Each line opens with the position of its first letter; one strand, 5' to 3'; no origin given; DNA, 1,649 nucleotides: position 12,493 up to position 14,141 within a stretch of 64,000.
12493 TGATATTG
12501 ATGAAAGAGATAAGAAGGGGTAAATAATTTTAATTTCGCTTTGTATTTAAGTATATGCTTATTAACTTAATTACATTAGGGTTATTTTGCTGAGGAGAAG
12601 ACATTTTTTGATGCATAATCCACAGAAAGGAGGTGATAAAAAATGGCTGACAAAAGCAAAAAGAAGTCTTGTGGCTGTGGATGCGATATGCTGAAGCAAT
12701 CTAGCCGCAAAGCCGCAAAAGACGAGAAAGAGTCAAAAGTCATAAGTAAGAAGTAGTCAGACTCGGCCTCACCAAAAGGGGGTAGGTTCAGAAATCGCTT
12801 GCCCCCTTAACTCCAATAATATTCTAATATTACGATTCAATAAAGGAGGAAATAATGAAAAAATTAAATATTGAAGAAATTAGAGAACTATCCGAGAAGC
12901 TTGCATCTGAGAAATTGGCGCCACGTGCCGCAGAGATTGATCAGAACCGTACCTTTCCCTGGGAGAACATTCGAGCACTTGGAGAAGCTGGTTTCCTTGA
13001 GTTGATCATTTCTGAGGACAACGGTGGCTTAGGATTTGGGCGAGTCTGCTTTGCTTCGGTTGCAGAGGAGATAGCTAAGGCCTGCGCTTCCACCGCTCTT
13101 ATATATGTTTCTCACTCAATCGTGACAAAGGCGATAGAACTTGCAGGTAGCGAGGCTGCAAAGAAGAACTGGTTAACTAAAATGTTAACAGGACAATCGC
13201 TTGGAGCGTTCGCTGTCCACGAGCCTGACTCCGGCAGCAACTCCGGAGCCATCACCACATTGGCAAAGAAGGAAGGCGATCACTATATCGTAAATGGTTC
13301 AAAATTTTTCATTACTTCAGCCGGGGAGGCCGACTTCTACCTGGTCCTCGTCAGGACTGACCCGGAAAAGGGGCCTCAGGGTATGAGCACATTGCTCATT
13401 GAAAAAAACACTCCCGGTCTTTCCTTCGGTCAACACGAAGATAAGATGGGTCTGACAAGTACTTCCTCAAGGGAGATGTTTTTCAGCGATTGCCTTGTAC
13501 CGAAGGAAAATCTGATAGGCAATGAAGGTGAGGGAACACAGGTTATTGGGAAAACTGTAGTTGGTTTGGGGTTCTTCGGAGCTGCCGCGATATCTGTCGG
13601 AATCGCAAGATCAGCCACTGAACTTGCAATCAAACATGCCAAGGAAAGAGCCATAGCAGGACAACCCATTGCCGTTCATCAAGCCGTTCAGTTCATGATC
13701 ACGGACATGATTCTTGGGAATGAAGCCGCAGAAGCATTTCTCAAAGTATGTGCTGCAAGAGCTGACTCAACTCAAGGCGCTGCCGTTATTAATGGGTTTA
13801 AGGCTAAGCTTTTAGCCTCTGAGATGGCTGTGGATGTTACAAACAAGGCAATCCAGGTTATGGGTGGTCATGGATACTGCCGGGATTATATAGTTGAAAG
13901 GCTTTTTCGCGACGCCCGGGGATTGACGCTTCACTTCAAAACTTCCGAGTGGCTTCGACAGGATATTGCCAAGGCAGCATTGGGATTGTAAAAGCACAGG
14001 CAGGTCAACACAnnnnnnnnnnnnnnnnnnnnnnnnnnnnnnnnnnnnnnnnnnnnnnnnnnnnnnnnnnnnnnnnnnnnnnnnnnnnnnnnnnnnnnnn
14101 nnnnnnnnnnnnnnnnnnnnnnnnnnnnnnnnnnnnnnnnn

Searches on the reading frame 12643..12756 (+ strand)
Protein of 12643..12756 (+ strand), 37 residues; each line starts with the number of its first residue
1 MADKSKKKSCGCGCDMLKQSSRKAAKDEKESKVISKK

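Call 7: search_protein_families(library=pfam, proteins=[window:12643-12756:+], max_evalue=1)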
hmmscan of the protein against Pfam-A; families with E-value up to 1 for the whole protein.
window:12643-12756:+ (37 aa): 0 families

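Call 24: search_protein_families(library=ncbifam, proteins=[window:12643-12753:+], max_evalue=1)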
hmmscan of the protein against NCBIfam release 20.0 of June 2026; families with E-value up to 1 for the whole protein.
seq(37 aa): 0 families

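Call 64: list_cluster_members(proteins=[window:12643-12753:+, P0122, P0123, P0127, P0131, P0135, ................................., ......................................])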
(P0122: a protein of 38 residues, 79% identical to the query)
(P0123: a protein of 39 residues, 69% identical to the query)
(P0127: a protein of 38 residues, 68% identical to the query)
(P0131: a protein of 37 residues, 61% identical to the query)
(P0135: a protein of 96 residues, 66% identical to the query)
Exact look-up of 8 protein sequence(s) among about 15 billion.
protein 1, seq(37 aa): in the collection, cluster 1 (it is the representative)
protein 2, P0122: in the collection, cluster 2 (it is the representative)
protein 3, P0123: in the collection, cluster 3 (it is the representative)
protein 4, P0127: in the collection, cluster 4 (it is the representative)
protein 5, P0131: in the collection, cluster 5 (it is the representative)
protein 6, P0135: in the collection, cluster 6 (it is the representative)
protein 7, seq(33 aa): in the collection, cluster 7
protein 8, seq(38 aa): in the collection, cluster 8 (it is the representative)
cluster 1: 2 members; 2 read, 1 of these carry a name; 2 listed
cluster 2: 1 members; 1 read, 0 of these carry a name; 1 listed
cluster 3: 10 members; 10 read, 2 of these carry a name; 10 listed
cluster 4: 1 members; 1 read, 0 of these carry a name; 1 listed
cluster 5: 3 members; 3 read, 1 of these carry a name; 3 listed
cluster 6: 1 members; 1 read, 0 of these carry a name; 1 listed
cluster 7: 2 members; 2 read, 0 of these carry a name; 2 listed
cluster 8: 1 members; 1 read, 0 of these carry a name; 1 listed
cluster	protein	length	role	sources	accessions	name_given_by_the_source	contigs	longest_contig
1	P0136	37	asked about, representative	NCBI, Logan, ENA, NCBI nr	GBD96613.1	hypothetical protein BMS3Abin06_01499 [bacterium BMS3Abin06]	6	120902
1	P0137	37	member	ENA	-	-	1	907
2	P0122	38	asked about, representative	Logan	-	-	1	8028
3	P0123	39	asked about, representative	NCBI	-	-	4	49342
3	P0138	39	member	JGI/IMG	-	hypothetical protein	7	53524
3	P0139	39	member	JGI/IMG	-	hypothetical protein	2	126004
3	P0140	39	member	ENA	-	-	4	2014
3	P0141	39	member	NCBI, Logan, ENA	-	-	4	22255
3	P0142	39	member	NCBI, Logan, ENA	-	-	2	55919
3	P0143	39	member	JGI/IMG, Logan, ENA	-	-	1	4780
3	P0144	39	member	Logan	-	-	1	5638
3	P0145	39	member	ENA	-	-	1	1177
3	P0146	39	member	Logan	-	-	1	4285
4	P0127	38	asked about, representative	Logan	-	-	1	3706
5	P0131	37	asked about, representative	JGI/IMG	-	hypothetical protein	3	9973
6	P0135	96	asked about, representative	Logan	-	-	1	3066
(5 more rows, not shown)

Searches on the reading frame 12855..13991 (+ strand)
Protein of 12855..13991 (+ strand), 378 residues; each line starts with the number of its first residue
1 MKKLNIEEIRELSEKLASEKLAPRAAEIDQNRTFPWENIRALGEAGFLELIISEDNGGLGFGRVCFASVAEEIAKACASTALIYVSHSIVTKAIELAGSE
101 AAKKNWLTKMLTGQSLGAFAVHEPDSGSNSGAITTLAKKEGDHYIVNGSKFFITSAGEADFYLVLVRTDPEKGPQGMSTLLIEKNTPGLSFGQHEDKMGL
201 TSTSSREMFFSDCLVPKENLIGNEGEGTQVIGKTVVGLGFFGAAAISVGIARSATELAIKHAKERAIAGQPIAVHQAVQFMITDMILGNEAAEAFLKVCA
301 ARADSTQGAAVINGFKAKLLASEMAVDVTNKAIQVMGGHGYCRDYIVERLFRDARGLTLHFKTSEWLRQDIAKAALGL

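Call 7: search_protein_families(library=pfam, proteins=[window:12855-13991:+], max_evalue=1)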
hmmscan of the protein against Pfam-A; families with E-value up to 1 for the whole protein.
window:12855-13991:+ (378 aa): 6 families
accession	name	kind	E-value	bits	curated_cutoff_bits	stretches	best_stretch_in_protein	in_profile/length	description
PF02771.21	Acyl-CoA_dh_N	-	5e-27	95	22.9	1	7-114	5-113/113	Acyl-CoA dehydrogenase, N-terminal domain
PF00441.29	Acyl-CoA_dh_1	-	1.6e-26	93.7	22.4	1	227-375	3-149/150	Acyl-CoA dehydrogenase, C-terminal domain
PF02770.24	Acyl-CoA_dh_M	-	4.1e-24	85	33.3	1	118-213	1-97/97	Acyl-CoA dehydrogenase, middle domain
PF08028.16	Acyl-CoA_dh_2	-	9.1e-18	65.3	22.7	1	242-364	2-133/134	Acyl-CoA dehydrogenase, C-terminal domain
PF03241.18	HpaB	-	0.059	12.9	25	1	272-313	42-84/202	4-hydroxyphenylacetate 3-hydroxylase C terminal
PF22924.1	ACOX_C_alpha1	-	0.067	13.4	27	1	316-352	109-145/169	Acyl-CoA oxidase, C-alpha1 domain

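Call 56: search_protein_families(library=ncbifam, proteins=[window:12855-13988:+], max_evalue=0.001)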
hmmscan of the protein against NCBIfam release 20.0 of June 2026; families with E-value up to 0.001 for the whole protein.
window:12855-13988:+ (378 aa): 24 families
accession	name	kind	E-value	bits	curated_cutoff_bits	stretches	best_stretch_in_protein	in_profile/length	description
NF042972.1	AcrlCoAredClosAcrC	equivalog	1.5e-94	316.8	640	1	7-374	10-375/378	acryloyl-CoA reductase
NF042439.1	SulpropCoADesulf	equivalog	4.6e-73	246.2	600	1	13-377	4-372/379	3-sulfinopropanoyl-CoA desulfinase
NF043006.1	CyhCrbnylCoADH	equivalog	4.2e-70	236.7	650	1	14-365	16-364/380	cyclohexane-1-carbonyl-CoA dehydrogenase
NF045552.1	GlutCoADH_Des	equivalog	2.9e-67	227.5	470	1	8-359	11-363/387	glutaryl-CoA dehydrogenase Acd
NF058590.1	AcCoDHFadEBacil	equivalog_domain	1.3e-61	208.9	600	1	9-355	28-390/586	acyl-CoA dehydrogenase FadE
NF049984.1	Rv1679_FadE16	equivalog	2.2e-55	188.4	600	1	23-368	14-358/371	Rv1679 family acyl-CoA dehydrogenase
NF045652.1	ProlPCPDhRedW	equivalog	3.2e-55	187.5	650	1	5-374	3-372/376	L-prolyl-[peptidyl-carrier protein] dehydrogenase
NF053553.1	prodigi_MBC_PigA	equivalog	2.8e-54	184.7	500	1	9-373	12-377/381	prodigiosin MBC biosynthesis dehydrogenase PigA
NF008997.0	PRK12341.1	equivalog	9.4e-52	176.3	537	1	3-361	10-362/382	acyl-CoA dehydrogenase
NF002885.1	PRK03354.1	equivalog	6.2e-43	147.3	540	1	12-355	16-353/378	crotonobetainyl-CoA dehydrogenase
TIGR03207.1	cyc_hxne_CoA_dh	equivalog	2.1e-42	145.2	575.35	1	11-373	10-369/372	cyclohexanecarboxyl-CoA dehydrogenase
TIGR04022.1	sulfur_SfnB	equivalog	3.1e-35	121.8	430.9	1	9-360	10-365/391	SfnB family sulfur acquisition oxidoreductase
NF052270.1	Staph_DH_FadE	equivalog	2e-28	99.3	600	1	6-356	26-374/400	acyl-CoA dehydrogenase FadE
TIGR03204.1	pimC_large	equivalog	2.1e-24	86.1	623.85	1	45-338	52-341/395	pimeloyl-CoA dehydrogenase large subunit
TIGR03203.1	pimD_small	equivalog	6.2e-24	84.8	652.7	1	41-371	45-372/378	pimeloyl-CoA dehydrogenase small subunit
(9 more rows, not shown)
